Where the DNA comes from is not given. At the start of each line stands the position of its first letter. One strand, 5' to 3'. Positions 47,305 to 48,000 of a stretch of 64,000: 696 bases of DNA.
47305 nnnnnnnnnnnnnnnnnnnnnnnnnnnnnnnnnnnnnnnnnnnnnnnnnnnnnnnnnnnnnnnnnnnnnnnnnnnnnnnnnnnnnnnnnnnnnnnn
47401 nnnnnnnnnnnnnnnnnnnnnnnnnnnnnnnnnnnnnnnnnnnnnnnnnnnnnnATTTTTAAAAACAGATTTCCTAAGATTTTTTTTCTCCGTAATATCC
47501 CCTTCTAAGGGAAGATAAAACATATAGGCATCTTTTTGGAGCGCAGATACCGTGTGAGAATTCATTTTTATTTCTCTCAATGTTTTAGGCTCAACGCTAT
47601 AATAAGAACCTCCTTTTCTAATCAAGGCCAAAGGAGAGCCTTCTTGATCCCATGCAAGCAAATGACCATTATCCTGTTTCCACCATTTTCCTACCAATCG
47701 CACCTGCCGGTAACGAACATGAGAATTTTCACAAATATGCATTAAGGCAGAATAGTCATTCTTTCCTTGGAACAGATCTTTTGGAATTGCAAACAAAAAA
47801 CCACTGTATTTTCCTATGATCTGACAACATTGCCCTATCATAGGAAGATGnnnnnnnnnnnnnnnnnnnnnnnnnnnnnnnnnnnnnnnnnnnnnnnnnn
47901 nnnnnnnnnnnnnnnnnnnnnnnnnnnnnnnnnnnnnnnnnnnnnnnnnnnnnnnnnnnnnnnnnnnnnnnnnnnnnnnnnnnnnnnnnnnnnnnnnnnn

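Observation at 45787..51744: Orphan peptide exporter: intact C39 protease but no double-glycine cargo or maturase in the window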

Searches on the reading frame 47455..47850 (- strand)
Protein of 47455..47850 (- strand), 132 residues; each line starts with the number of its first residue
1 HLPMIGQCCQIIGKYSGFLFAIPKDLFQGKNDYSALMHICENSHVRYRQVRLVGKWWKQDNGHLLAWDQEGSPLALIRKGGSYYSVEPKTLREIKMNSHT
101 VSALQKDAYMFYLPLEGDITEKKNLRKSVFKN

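Call 33: find_related_loci(query=A2, collection=genome_contigs, flank=10000)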
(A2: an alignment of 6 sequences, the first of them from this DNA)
Query A2 (132 aa) in genome_contigs; peptide patterns used: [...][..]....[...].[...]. (x = any residue, [..] = any of these).
89 stretches matched a pattern; 68 encode a relative of the query (tblastn E <= 1e-3); 67 distinct loci.
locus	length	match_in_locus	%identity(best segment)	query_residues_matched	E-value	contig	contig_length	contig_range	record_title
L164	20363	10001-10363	36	7-125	1e-17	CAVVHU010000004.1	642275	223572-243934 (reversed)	MAG: uncultured Chlamydiales bacterium isolate MFD02923.bin.1.43 genome assembly, contig: contig_19585, whole genome sho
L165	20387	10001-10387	35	8-132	1e-17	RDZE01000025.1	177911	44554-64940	MAG: Cytophagales bacterium isolate PH2015_06S_38_90 PH2015_06S_scaffold_181, whole genome shotgun sequence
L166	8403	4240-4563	37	9-115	6e-16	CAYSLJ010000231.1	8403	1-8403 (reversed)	MAG TPA_asm: uncultured Synergistia bacterium isolate SRP239243_co1_332 genome assembly, contig: NODE_15344_length_8403_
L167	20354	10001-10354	30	9-125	1e-15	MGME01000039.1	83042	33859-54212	MAG: Chlamydiae bacterium RIFCSPLOWO2_12_FULL_49_12 rifcsplowo2_12_scaffold_6973, whole genome shotgun sequence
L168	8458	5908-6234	37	8-115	2e-15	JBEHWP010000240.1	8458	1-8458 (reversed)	MAG: Vulcanimicrobiota bacterium isolate ER1 k141_677883_length_8458_cov_6.0000, whole genome shotgun sequence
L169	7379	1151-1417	43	36-125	2e-15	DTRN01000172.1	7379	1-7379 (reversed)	MAG TPA_asm: Nitrospirales bacterium isolate UWMA-0026 NODE_7346_length_7379_cov_0.091758, whole genome shotgun sequence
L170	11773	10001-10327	37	8-115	6e-15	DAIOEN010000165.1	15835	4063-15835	MAG TPA_asm: Vulcanimicrobiota bacterium isolate CTOTU7676 NODE_5972_length_15835_cov_30.163118, whole genome shotgun se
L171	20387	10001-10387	32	3-125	2e-14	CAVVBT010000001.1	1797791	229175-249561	MAG: uncultured Acidobacteriaceae bacterium isolate MFD04434.bin.1.37 genome assembly, contig: contig_14050, whole genom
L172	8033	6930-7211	35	36-127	8e-14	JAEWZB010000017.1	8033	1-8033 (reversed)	MAG: Bacillota bacterium isolate OH_SFB_195 k127_373350, whole genome shotgun sequence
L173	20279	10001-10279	39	25-115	1e-13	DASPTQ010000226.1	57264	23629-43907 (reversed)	MAG TPA_asm: Terriglobales bacterium isolate SMAG_U12281 k141_1819808, whole genome shotgun sequence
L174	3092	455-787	36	7-115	1e-13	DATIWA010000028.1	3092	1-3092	MAG TPA_asm: Candidatus Limnocylindrales bacterium isolate SMAG_U16021 k141_233997, whole genome shotgun sequence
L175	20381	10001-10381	28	4-127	4e-13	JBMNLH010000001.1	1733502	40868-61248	MAG: Bacillota bacterium isolate SBF912LR0HQ0223 contig_25203, whole genome shotgun sequence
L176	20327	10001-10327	34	9-115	1e-12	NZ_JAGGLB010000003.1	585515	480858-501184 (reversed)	Paenibacillus eucommiae strain DSM 26048 Ga0454136_03, whole genome shotgun sequence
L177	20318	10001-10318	34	12-115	1e-12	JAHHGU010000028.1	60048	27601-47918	MAG: Aphanothece sp. CMT-3BRIN-NPC111 scaffold_108_c2, whole genome shotgun sequence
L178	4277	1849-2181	33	3-115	2e-12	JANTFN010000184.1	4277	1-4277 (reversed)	MAG: Thermodesulfobacteriota bacterium isolate bin100116 c_000000025009, whole genome shotgun sequence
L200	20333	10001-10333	29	7-115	1e-10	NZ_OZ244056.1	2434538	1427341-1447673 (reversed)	MAG: Simkania sp. isolate 4bf22539-4948-455f-9ad4-f3850cc35ef8 chromosome 1, complete sequence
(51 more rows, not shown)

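Call 37: search_protein_families(library=ncbifam, proteins=[L200:5794-6066:-, L200:6116-6949:+, L200:3170-3883:-, L200:3919-4614:-, L200:4645-5214:+, L200:616-2955:-, L200:12377-14206:-, L200:14648-16924:-, L200:12088-12477:+], max_evalue=0.001)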
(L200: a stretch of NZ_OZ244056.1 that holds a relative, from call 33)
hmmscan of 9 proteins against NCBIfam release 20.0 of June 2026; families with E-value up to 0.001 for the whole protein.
L200:5794-6066:- (90 aa): 3 families
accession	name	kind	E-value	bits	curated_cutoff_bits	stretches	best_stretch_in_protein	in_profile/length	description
TIGR03793.1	leader_NHLP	domain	3.1e-20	71.8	50.9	1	15-85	7-77/77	NHLP leader peptide family RiPP precursor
TIGR01323.1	nitrile_alph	equivalog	7.7e-09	35.3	249.85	1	33-83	123-175/189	nitrile hydratase subunit alpha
TIGR03887.1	thiocyan_alph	equivalog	8.5e-06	25.7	291.45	1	22-83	123-186/200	thiocyanate hydrolase subunit gamma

L200:6116-6949:+ (277 aa): 16 families
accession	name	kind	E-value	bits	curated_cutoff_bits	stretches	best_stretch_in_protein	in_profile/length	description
TIGR03794.1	NHLM_micro_HlyD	equivalog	1.7e-46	159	156.2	2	107-277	250-420/421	NHLP bacteriocin system secretion protein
TIGR01843.1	type_I_hlyD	subfamily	8.2e-17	61.3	208.65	1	37-109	4-76/422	HlyD family type I secretion periplasmic adaptor subunit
TIGR01730.1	RND_mfp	subfamily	2.1e-08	33.5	94.9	1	72-113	22-63/322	efflux RND transporter periplasmic adaptor subunit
NF004173.0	PRK05641.1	equivalog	4.7e-07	30.5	199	1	39-107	86-152/153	putative acetyl-CoA carboxylase biotin carboxyl carrier protein subunit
TIGR00999.1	8a0102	subfamily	6.3e-06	25.5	319.3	0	102-205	82-179/271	CzcB/NccB family metal efflux transporter periplasmic adaptor subunit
TIGR01235.1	pyruv_carbox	equivalog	1.8e-05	22.4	1114.45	1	79-141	1077-1142/1143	pyruvate carboxylase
NF010643.0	PRK14040.1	subfamily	2.2e-05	23.2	892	1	77-142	491-558/595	oxaloacetate decarboxylase subunit alpha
NF009554.0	PRK12999.1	equivalog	3.1e-05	22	965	1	76-141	1077-1145/1147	pyruvate carboxylase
NF005117.0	PRK06549.1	equivalog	6.1e-05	23.6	159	1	76-139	61-127/130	acetyl-CoA carboxylase biotin carboxyl carrier protein subunit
NF008814.0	PRK11854.1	equivalog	7.4e-05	21.3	722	1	83-143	13-76/637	pyruvate dehydrogenase complex dihydrolipoyllysine-residue acetyltransferase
NF006761.0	PRK09282.1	domain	8.7e-05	21.2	402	1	75-141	520-589/591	pyruvate carboxylase subunit B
TIGR01348.1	PDHac_trf_long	equivalog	0.00014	20.5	552.1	1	85-144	14-76/587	dihydrolipoyllysine-residue acetyltransferase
TIGR02712.1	urea_carbox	equivalog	0.00019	19.3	1303.85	1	73-141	1129-1200/1201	urea carboxylase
TIGR00998.1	8a0101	subfamily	0.00042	19.4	390.8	0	78-107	206-235/334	EmrA/EmrK family multidrug efflux transporter periplasmic adaptor subunit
NF004309.0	PRK05704.1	equivalog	0.0005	19.6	449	1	81-141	13-76/408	2-oxoglutarate dehydrogenase complex dihydrolipoyllysine-residue succinyltransferase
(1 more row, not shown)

L200:3170-3883:- (237 aa): 0 families

L200:3919-4614:- (231 aa): 0 families

L200:4645-5214:+ (189 aa): 3 families
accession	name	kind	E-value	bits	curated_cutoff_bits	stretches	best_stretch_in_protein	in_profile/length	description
NF004628.0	PRK05972.1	subfamily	1.8e-68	231.5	895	1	2-188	2-196/870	ATP-dependent DNA ligase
TIGR02777.1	LigD_PE_dom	equivalog_domain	2.7e-61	205.9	144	1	6-158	1-156/156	DNA ligase D, 3'-phosphoesterase domain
NF007210.0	PRK09632.1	equivalog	3.6e-53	181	989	1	3-169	298-458/781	ATP-dependent DNA ligase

L200:616-2955:- (779 aa): 6 families
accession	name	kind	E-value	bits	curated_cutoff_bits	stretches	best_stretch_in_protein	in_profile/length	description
NF003619.0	PRK05261.1-4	subfamily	0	1313.5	962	1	3-778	13-795/799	phosphoketolase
NF003621.0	PRK05261.1-6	subfamily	0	1240.3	1295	1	5-778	11-792/801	phosphoketolase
NF003617.0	PRK05261.1-2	subfamily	0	1153.6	1143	1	4-778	15-796/797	phosphoketolase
NF003618.0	PRK05261.1-3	subfamily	1e-301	1002.9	1199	1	7-778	9-786/789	phosphoketolase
NF003620.0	PRK05261.1-5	equivalog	1.7e-268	893.1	1518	1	4-778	17-804/825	phosphoketolase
NF003616.0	PRK05261.1-1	subfamily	1.9e-245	816.8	777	1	6-778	4-787/788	phosphoketolase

L200:12377-14206:- (609 aa): 76 families (the best 25 are shown)
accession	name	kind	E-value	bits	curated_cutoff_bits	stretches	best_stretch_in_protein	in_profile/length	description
NF004832.0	PRK06184.1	subfamily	1.6e-99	333.9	476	1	71-600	4-495/506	hypothetical protein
NF006092.0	PRK08244.1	equivalog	1.9e-87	294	644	1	74-546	3-467/494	monooxygenase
NF033145.1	rif_monoox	equivalog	2.2e-76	257.6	800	1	75-543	2-448/472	rifampin monooxygenase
NF005303.0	PRK06834.1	subfamily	4.6e-73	246.4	625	1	72-526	2-433/488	hypothetical protein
NF006002.0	PRK08132.1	subfamily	1.1e-69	235.3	416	1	66-597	18-540/552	FAD-dependent oxidoreductase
NF004831.0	PRK06183.1-5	equivalog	2.7e-63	214.3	546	1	71-447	6-380/568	bifunctional 3-(3-hydroxy-phenyl)propionate/3-hydroxycinnamic acid hydroxylase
NF004829.0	PRK06183.1-3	subfamily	7.8e-58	196.5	390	1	70-586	5-493/520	bifunctional 3-(3-hydroxy-phenyl)propionate/3-hydroxycinnamic acid hydroxylase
NF004780.0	PRK06126.1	subfamily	9.5e-57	192.5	445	1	70-519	5-489/552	hypothetical protein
NF000343.1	rif_mono_Iri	exception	1.2e-48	166.3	950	1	75-501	3-411/479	rifampin monooxygenase Iri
NF004828.0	PRK06183.1-2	equivalog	1.5e-48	165.5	853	1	71-468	10-402/568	bifunctional 3-(3-hydroxy-phenyl)propionate/3-hydroxycinnamic acid hydroxylase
NF046069.1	AkvoneHdxseRdmE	equivalog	6.7e-48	163.7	700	1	76-590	1-503/521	aklavinone 12-hydroxylase RdmE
NF005531.0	PRK07190.1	equivalog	2e-47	162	530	1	74-457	6-382/487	FAD-binding protein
NF046068.1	AkvoneHdxseDnrF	equivalog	9.5e-46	156.6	650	1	76-490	1-422/439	aklavinone 12-hydroxylase DnrF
TIGR01988.1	Ubi-OHases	subfamily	9.2e-44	149.8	224.65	1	76-450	2-383/387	ubiquinone biosynthesis hydroxylase, UbiH/UbiF/VisC/COQ6 family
NF006144.0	PRK08294.1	subfamily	1.1e-41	142.9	560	1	74-426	33-418/637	phenol 2-monooxygenase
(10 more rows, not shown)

L200:14648-16924:- (758 aa): 2 families
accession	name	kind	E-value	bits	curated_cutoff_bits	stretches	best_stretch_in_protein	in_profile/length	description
TIGR01414.1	autotrans_barl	domain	6.7e-08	32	16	1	480-661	161-343/432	autotransporter outer membrane beta-barrel domain-containing protein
NF051851.1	AtpSerPepEprS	equivalog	0.00099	17.2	1700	1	483-754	714-984/988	autotransporter serine peptidase EprS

L200:12088-12477:+ (129 aa): 0 families

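Call 72: predict_structure(alignment_id=A2)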
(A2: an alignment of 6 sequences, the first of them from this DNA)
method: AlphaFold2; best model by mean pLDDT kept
length: 132 residues; sequences in the alignment: 6
mean_pLDDT: 84.1   pTM: 0.78
mean pLDDT of the five models: 84.1, 83.9, 83.7, 83.6, 81.8
residues with pLDDT >= 90: 72; 70-90: 41; 50-70: 4; < 50: 15
segments of 3 or more residues with pLDDT < 50: 118-132
pLDDT, mean of each block of 10 residues (from residue 1): 90 94 81 90 93 84 92 93 90 91 93 69 44 37
secondary structure, 60 per line:
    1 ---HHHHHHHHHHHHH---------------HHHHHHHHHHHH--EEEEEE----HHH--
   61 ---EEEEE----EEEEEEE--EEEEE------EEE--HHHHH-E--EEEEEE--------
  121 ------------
elements in order: H4-16 H32-43 E46-51 E64-68 E73-79 E82-86 E93-95 H98-102 E107-112

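Call 74: fold_search(model_id=the predicted structure, library=pdb)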
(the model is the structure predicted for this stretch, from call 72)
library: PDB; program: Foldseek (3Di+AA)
matches with E <= 10: 1272; with E <= 0.001: 5
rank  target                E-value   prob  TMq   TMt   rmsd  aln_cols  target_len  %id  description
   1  3zua_MODEL_1_A        5.4e-05  1.00  0.64  0.60   3.3       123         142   14  A C39-like domain (released 2012-08-01)
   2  8dck_A                2.1e-04  1.00  0.65  0.15   3.7       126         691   13  Structure of hemolysin A secretion system HlyB/D complex, ATP-bound (released 2022-09-14)
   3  7sgr_A                2.2e-04  1.00  0.65  0.15   3.2       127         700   12  Structure of hemolysin A secretion system HlyB/D complex (released 2022-09-14)
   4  8ssm_A                5.0e-04  1.00  0.60  0.56   3.9       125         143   14  Citrobacter rodentium contact dependent growth inhibition (CDI) toxin (CdiA-CT) and immunity (CdiI) complex (released 2024-05-15)
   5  7n87_MODEL_1_A        7.2e-04  1.00  0.59  0.53   3.9       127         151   11  Solution NMR structure of peptidase domain from Clostridium thermocellum PCAT1 (released 2021-12-29)
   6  6mpz_B                1.0e-03  1.00  0.57  0.55   4.6       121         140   12  Crystal structure of a double glycine motif protease from AMS/PCAT transporter in complex with the leader peptide (released 2019-02-06)
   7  6mpz_A                1.3e-03  1.00  0.55  0.52   4.6       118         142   13  Crystal structure of a double glycine motif protease from AMS/PCAT transporter in complex with the leader peptide (released 2019-02-06)
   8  6mpz_D                1.4e-03  1.00  0.57  0.54   4.6       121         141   12  Crystal structure of a double glycine motif protease from AMS/PCAT transporter in complex with the leader peptide (released 2019-02-06)
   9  8vpb_A                1.7e-03  1.00  0.66  0.15   4.5       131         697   16  Cryo-EM structure of the ABC transporter PCAT1 bound with MgADP_Class_2 (released 2024-10-30)
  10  8vp6_B                1.9e-03  1.00  0.65  0.16   4.0       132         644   14  Cryo-EM structure of the ABC transporter PCAT1 bound with Mg_class_2 (released 2024-10-30)
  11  9azl_A                1.9e-03  1.00  0.63  0.14   4.8       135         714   13  Cryo-EM structure of the ABC transporter PCAT1 bound with MgADP class1 (released 2024-10-30)
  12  4ry2_A                2.3e-03  1.00  0.62  0.14   4.2       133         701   12  Crystal structure of the peptidase-containing ABC transporter PCAT1 (released 2015-07-22)
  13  8vp5_B                2.5e-03  1.00  0.66  0.15   3.8       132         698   14  Cryo-EM structure of the ABC transporter PCAT1 bound with ADP and Substrate (released 2024-10-30)
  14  8ssk_C                2.6e-03  1.00  0.58  0.29   3.9       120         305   14  Citrobacter rodentium contact dependent growth inhibition (CDI) entry and toxin (CdiA-CT) domains (released 2024-05-15)
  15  8ssk_D                2.8e-03  1.00  0.59  0.29   3.8       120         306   15  Citrobacter rodentium contact dependent growth inhibition (CDI) entry and toxin (CdiA-CT) domains (released 2024-05-15)
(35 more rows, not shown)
